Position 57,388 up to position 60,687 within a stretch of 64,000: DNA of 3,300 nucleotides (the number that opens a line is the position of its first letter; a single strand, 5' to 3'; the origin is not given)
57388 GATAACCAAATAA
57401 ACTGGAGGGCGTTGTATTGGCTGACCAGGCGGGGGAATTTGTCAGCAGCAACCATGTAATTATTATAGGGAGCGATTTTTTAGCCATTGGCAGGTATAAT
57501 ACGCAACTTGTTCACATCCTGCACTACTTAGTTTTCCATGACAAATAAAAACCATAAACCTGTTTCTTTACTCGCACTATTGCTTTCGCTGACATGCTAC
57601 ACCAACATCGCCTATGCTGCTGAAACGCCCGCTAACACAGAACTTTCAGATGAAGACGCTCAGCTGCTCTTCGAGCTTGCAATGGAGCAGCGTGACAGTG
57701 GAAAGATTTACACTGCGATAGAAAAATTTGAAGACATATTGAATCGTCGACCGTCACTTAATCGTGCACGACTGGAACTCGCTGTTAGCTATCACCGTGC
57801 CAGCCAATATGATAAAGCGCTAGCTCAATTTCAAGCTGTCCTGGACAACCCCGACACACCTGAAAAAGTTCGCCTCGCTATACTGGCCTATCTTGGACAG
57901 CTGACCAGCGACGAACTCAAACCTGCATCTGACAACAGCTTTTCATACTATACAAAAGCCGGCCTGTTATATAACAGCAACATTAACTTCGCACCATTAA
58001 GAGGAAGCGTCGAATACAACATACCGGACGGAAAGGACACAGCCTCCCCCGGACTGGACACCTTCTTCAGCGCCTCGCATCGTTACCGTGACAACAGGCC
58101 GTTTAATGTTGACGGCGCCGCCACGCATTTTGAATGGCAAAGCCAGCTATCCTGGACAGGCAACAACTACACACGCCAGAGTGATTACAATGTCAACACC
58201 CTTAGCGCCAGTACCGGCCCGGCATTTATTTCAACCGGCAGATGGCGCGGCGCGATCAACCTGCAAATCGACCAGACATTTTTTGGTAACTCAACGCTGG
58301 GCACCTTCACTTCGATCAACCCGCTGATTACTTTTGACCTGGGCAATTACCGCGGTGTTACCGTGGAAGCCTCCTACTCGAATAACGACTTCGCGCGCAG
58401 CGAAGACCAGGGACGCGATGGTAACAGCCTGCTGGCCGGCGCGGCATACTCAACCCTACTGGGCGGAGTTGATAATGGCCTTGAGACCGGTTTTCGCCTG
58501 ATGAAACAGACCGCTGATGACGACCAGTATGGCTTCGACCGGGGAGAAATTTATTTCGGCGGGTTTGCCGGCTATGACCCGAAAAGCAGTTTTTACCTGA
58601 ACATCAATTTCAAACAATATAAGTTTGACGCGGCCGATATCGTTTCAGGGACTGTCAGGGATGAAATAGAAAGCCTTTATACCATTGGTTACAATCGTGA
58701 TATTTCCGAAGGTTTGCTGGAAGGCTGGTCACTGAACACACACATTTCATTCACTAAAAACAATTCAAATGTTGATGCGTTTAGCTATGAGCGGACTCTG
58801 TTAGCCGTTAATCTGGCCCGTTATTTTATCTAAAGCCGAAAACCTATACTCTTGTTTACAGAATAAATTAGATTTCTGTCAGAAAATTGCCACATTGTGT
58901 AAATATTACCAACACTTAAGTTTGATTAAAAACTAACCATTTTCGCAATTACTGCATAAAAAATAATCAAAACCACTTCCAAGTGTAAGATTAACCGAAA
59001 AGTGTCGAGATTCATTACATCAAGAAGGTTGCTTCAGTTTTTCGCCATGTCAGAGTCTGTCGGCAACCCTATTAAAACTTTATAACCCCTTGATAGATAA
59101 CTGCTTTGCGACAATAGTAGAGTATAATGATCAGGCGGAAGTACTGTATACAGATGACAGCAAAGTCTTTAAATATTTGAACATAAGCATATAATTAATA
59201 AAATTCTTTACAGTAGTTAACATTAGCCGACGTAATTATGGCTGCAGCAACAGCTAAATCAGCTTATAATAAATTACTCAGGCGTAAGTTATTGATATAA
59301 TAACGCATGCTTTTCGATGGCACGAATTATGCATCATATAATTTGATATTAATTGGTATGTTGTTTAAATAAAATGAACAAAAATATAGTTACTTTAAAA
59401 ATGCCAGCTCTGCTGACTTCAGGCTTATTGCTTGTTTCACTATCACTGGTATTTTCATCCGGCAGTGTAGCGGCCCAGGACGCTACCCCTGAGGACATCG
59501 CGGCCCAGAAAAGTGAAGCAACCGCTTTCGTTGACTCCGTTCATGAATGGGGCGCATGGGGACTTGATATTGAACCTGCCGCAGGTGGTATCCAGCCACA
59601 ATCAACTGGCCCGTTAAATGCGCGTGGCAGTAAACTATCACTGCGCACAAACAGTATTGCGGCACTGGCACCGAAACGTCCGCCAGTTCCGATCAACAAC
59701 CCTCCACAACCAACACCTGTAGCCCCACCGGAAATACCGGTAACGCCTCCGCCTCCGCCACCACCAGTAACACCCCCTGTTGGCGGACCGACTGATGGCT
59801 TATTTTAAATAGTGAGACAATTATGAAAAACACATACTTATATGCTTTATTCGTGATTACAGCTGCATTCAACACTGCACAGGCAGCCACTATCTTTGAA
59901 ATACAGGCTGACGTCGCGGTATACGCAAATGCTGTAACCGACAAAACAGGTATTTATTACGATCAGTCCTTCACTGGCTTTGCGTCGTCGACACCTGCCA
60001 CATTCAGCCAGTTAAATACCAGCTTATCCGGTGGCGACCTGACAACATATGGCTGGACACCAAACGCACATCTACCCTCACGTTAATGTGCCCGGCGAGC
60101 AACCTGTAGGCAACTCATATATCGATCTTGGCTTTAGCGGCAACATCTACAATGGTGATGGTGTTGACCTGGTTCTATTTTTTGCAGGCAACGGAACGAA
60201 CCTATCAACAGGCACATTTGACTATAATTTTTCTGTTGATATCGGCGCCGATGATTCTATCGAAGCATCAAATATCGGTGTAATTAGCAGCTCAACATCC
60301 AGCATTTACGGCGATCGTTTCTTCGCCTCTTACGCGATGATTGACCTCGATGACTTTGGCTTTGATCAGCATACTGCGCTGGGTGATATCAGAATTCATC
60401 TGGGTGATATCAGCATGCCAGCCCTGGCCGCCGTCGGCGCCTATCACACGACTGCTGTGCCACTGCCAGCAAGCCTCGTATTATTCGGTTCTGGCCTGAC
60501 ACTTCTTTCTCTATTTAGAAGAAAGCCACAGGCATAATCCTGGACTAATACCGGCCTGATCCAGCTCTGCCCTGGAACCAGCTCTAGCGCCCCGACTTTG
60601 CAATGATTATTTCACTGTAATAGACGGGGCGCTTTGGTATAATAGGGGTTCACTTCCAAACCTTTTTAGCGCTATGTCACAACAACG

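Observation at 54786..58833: LapG-like BTLCP protease paired with a periplasmic-sensor HD-GYP phosphodiesterase and a TPR beta-barrel protein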

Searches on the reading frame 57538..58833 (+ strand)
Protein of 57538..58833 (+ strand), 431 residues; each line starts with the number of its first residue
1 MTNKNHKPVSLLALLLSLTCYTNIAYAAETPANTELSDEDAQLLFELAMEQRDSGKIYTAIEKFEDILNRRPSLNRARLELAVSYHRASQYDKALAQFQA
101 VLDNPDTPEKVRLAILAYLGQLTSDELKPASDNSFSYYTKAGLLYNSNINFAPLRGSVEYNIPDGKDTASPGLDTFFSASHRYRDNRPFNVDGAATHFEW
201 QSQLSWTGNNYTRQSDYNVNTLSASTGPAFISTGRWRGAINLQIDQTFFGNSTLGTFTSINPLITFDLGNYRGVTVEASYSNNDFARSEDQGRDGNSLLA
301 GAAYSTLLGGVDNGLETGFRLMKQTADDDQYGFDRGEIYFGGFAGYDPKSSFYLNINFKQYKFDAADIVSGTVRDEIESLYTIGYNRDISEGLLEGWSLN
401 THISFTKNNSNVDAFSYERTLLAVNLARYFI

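Call 3: search_protein_families(library=pfam, proteins=[window:57538-58833:+], max_evalue=0.01)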
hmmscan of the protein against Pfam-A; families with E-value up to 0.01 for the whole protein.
window:57538-58833:+ (431 aa): 9 families
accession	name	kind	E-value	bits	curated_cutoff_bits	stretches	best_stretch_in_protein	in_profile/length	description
PF24575.1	TPR_Slam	-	4.1e-06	27.6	35.2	1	39-98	44-104/104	Surface lipoprotein assembly modifier, N-terminal TPR repeats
PF13432.12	TPR_16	-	9e-06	26.5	32.7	1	46-104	2-60/65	Tetratricopeptide repeat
PF07719.23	TPR_2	-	0.0015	19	27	0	79-102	5-28/34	Tetratricopeptide repeat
PF14561.12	TPR_20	-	0.0021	18.7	25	0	61-121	8-70/90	Tetratricopeptide repeat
PF04575.19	SlipAM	-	0.0023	18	22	1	138-430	4-288/288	Surface lipoprotein assembly modifier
PF09976.15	TPR_21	-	0.0036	17.5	25.5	1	37-114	36-115/193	Tetratricopeptide repeat-like domain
PF14559.12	TPR_19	-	0.0051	17.6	25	0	54-104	4-55/68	Tetratricopeptide repeat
PF13174.12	TPR_6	-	0.0061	17.6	26.3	0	77-106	2-32/33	Tetratricopeptide repeat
PF00515.34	TPR_1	-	0.0073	16.5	27.8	0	77-102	3-28/34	Tetratricopeptide repeat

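Call 4: search_protein_families(library=ncbifam, proteins=[window:57538-58833:+], max_evalue=0.01)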
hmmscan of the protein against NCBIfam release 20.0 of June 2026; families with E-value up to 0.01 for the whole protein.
window:57538-58833:+ (431 aa): 8 families
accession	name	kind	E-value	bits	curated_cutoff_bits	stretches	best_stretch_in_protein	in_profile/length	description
TIGR03302.1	OM_YfiO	subfamily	5e-07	29.4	81.4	1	12-100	9-95/239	outer membrane protein assembly factor BamD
TIGR02917.1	PEP_TPR_lipo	equivalog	2.4e-05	22.4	312.2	1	33-114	389-471/899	XrtA/PEP-CTERM system TPR-repeat protein PrsT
NF040959.1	MamA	equivalog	3.3e-05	23.4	200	1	36-107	66-137/204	magnetosome protein MamA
TIGR02521.1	type_IV_pilW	equivalog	0.00062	19.4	154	1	11-102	3-92/234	type IV pilus biogenesis/stability protein PilW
NF047507.1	TPR_BatC_Lepto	exception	0.0019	17.7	175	1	38-107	55-129/214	TPR repeat-containing protein BatC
NF008756.0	PRK11788.1-4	equivalog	0.0031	16.6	474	1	37-104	176-243/389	lipopolysaccharide assembly protein LapB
NF033762.1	social_mot_Tgl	equivalog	0.0048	16.3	225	1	34-103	24-94/252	social motility TPR repeat lipoprotein Tgl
NF008755.0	PRK11788.1-3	equivalog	0.0057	16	430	1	27-104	166-243/388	lipopolysaccharide assembly protein LapB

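Call 27: find_homologous_proteins(query=window:57538-58833:+, max_evalue=0.001)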
Query window:57538-58833:+ (431 aa): 299 proteins with E <= 0.001 among 8000 candidates; the best 120 are listed.
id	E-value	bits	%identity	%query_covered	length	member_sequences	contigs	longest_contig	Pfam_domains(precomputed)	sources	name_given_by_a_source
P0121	2.5e-286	967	100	100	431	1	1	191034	PF24575.2,PF13432.13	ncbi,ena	-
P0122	3.7e-218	743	75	100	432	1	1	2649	PF13432.13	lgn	-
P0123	8.8e-214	728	74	100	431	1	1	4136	PF13432.13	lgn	-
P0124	2.5e-212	723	73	100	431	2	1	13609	-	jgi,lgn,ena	-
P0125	1.2e-210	718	72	100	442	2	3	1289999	PF24575.2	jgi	-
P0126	3.1e-210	717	72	100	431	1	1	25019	PF24575.2,PF13432.13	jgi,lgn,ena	-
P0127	5.7e-210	716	77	92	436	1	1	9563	PF13432.13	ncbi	-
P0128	8.4e-210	715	74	98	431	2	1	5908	PF24575.2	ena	-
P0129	1.8e-209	714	72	100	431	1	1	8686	PF24575.2,PF13432.13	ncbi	-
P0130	3.9e-209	713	73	98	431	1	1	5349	PF24575.2,PF13432.13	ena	-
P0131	6.3e-209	712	74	97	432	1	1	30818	PF24575.2,PF13432.13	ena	-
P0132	5.3e-208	709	74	99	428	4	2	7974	PF24575.2,PF13432.13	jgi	jgi:tetratricopeptide (TPR) repeat protein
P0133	5.5e-208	709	72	98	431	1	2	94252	PF24575.2,PF13432.13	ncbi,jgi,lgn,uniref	ncbi:hypothetical protein MNBD_GAMMA05-1814 [hydrothermal vent metagenome]|uniref:Uncharacterized pr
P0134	7.0e-207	705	74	97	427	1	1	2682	PF24575.2,PF13432.13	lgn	-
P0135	7.9e-207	705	73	98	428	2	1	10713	PF13432.13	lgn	-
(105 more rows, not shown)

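Call 43: predict_structure(alignment_id=A2)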
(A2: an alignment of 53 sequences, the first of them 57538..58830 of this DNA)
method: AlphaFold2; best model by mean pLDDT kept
length: 431 residues; sequences in the alignment: 53
mean_pLDDT: 63.8   pTM: 0.51
mean pLDDT of the five models: 63.8, 60.2, 55.1, 49.2, 44.1
residues with pLDDT >= 90: 24; 70-90: 202; 50-70: 77; < 50: 128
segments of 3 or more residues with pLDDT < 50: 1-8, 22-33, 120-202, 204-218, 231-234, 429-431
pLDDT, mean of each block of 10 residues (from residue 1): 42 56 38 62 83 80 85 78 78 76 72 57 35 23 27 34 38 28 29 34 46 44 53 52 66 76 66 73 82 86 72 75 90 89 75 84 87 90 80 76 84 82 60 30
secondary structure, 60 per line:
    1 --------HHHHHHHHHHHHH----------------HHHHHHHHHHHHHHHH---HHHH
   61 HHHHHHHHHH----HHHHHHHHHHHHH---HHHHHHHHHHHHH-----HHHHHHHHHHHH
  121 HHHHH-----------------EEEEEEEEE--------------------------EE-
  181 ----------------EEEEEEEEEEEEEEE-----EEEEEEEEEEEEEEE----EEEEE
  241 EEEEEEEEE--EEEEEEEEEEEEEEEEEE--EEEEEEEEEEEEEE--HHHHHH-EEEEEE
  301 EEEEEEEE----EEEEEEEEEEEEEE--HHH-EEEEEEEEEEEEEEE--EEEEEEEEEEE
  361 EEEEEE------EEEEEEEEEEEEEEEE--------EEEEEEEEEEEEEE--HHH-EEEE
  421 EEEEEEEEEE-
elements in order: H9-21 H38-53 H57-70 H75-87 H91-103 H109-125 E143-151 E197-211 E217-231 E236-249 E252-269 E272-285 H288-293 E295-308 E313-326 E333-347 E350-366 E373-388 E397-410 E417-430

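Call 59: search_protein_families(library=pfam, alignment_id=A1, max_evalue=0.01)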
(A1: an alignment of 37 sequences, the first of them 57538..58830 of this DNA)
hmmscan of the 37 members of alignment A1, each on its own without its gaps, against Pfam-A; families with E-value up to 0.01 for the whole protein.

A. member 1, window:57538-58830:+ (431 aa): 9 families
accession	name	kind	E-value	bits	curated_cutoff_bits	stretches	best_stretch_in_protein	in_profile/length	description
PF24575.1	TPR_Slam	-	4.1e-06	27.6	35.2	1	39-98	44-104/104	Surface lipoprotein assembly modifier, N-terminal TPR repeats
PF13432.12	TPR_16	-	9e-06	26.5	32.7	1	46-104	2-60/65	Tetratricopeptide repeat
PF07719.23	TPR_2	-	0.0015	19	27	0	79-102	5-28/34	Tetratricopeptide repeat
PF14561.12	TPR_20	-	0.0021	18.7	25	0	61-121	8-70/90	Tetratricopeptide repeat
PF04575.19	SlipAM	-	0.0023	18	22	1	138-430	4-288/288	Surface lipoprotein assembly modifier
PF09976.15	TPR_21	-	0.0036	17.5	25.5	1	37-114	36-115/193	Tetratricopeptide repeat-like domain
PF14559.12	TPR_19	-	0.0051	17.6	25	0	54-104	4-55/68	Tetratricopeptide repeat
PF13174.12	TPR_6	-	0.0061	17.6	26.3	0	77-106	2-32/33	Tetratricopeptide repeat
PF00515.34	TPR_1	-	0.0073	16.5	27.8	0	77-102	3-28/34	Tetratricopeptide repeat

B. families by the number of members that match (of 37 scanned): 20 families
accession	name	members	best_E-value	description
PF24575.1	TPR_Slam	37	4.3e-09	Surface lipoprotein assembly modifier, N-terminal TPR repeats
PF14559.12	TPR_19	34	2.6e-07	Tetratricopeptide repeat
PF13432.12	TPR_16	25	1.7e-06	Tetratricopeptide repeat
PF07719.23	TPR_2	23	8.8e-07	Tetratricopeptide repeat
PF04575.19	SlipAM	15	4.8e-07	Surface lipoprotein assembly modifier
PF14561.12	TPR_20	15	2.4e-05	Tetratricopeptide repeat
PF11059.14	DUF2860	9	4e-06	Protein of unknown function (DUF2860)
PF25060.1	ARM_TT21_2nd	7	5.6e-05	Tetratricopeptide repeat protein 21 second ARM domain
PF13525.12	YfiO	5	1.8e-05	Outer membrane lipoprotein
PF00515.34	TPR_1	4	6.2e-05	Tetratricopeptide repeat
PF13174.12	TPR_6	3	8.3e-05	Tetratricopeptide repeat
PF09976.15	TPR_21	3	0.0021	Tetratricopeptide repeat-like domain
PF25063.1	ARM_TT21_C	2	0.00037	Tetratricopeptide repeat protein 21 C-terminal ARM domain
PF03685.18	UPF0147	2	0.00056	Uncharacterised protein family (UPF0147)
PF13181.12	TPR_8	2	0.00062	Tetratricopeptide repeat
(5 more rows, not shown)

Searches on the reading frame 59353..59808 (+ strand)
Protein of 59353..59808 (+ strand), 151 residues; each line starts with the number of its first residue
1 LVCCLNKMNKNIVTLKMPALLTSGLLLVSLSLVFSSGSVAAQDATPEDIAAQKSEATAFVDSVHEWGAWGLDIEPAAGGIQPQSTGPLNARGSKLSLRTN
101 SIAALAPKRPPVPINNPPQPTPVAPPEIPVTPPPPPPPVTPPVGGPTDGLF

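Call 3: search_protein_families(library=pfam, proteins=[window:59353-59808:+], max_evalue=0.01)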
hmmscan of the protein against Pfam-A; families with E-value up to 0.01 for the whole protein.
window:59353-59808:+ (151 aa): 0 families

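Call 4: search_protein_families(library=ncbifam, proteins=[window:59353-59808:+], max_evalue=0.01)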
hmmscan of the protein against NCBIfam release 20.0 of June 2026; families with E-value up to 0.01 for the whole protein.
window:59353-59808:+ (151 aa): 0 families

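Call 54: search_protein_families(library=pfam, proteins=[window:59353-59808:+], max_evalue=0.01)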
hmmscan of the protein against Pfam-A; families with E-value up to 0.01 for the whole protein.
window:59353-59808:+ (151 aa): 0 families

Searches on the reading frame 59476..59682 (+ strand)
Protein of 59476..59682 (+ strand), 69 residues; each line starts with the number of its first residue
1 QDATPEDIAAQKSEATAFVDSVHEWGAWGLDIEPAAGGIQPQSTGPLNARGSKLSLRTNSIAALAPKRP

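Call 73: search_protein_representatives(protein=window:59476-59682:+)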
Query: 69 residues. Proteins with E-value up to 0.001 (for the whole library): 53; up to 1e-10: 25; up to 1e-30: 0. The best 53 are listed.
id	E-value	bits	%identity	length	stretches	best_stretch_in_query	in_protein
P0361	1.6e-20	88.4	74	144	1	13-69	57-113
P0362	5.1e-18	80.5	70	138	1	11-68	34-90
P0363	2.5e-17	78.3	63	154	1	4-69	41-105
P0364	5.7e-17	77.1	66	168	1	11-69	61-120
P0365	5.9e-17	77.1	65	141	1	13-69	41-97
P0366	6.5e-17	77.0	68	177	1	9-68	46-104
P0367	7.0e-17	76.9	67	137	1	8-67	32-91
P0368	1.0e-16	76.3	67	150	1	13-69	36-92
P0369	3.7e-16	74.6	72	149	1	15-67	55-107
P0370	3.9e-16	74.5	70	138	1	14-69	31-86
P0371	7.2e-16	73.7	61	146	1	4-67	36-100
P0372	2.9e-15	71.8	64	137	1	12-69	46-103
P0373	4.0e-15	71.3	68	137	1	14-69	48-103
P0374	8.1e-15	70.4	71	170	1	15-66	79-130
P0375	3.1e-14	68.5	65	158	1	12-67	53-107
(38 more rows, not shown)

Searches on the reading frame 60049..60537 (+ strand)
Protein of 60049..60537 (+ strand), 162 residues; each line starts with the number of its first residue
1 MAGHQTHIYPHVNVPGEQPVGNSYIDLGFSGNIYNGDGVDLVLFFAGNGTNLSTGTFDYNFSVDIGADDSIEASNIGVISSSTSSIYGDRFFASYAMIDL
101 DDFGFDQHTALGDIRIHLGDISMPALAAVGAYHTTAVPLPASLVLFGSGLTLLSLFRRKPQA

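Call 3: search_protein_families(library=pfam, proteins=[window:60049-60537:+], max_evalue=0.01)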
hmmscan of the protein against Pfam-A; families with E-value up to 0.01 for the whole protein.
window:60049-60537:+ (162 aa): 1 family
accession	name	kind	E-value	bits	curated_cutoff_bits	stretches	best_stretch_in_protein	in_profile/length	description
PF07589.16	PEP-CTERM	-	0.0068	16.9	20.7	1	136-158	1-23/24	PEP-CTERM motif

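Call 4: search_protein_families(library=ncbifam, proteins=[window:60049-60537:+], max_evalue=0.01)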
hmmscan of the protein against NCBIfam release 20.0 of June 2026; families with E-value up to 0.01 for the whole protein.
window:60049-60537:+ (162 aa): 5 families
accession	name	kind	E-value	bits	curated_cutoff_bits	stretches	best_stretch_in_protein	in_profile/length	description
NF038129.1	PEP_NF038129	equivalog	0.00024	21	65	1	122-159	156-193/194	NF038129 family PEP-CTERM protein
NF041538.1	PEP_EDSA_1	subfamily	0.0015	18.3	100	1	134-159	281-306/307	EDSAP-1 family PEP-CTERM protein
TIGR03370.1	VPLPA-CTERM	domain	0.0032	17.5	25.35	1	137-159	1-23/25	VPLPA-CTERM sorting domain-containing protein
NF038125.1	PEP_CTERM_THxN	subfamily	0.0059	16.2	85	1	134-159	221-245/246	THxN family PEP-CTERM protein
NF041927.1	Xrt_dep_XDP1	equivalog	0.0062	16.5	125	1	134-159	216-241/242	exosortase-dependent surface protein XDP1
